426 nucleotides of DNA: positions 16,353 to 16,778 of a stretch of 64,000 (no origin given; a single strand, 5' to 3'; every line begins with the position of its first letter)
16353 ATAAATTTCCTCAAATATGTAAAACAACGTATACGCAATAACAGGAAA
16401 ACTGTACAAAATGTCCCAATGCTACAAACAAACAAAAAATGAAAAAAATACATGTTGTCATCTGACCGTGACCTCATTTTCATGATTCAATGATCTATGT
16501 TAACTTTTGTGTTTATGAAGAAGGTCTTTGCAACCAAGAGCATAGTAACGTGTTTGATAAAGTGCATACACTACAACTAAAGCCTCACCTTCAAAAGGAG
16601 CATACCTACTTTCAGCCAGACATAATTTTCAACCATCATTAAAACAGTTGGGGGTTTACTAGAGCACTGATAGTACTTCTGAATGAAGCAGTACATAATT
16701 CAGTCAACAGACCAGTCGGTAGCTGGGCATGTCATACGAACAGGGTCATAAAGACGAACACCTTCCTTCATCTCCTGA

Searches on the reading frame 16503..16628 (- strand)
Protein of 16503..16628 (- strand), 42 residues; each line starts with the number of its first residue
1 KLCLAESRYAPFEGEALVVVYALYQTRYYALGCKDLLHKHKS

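Call 34: search_protein_families(library=pfam, proteins=[window:16503-16628:-], max_evalue=1)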
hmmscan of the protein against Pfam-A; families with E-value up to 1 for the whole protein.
seq(42 aa): 2 families
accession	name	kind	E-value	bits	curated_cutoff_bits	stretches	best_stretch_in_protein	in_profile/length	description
PF17917.7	RT_RNaseH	-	0.002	18.7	24.8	1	2-34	40-72/105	RNase H-like domain found in reverse transcriptase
PF17919.7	RT_RNaseH_2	-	0.0055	17.2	29.8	1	4-34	67-97/100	RNase H-like domain found in reverse transcriptase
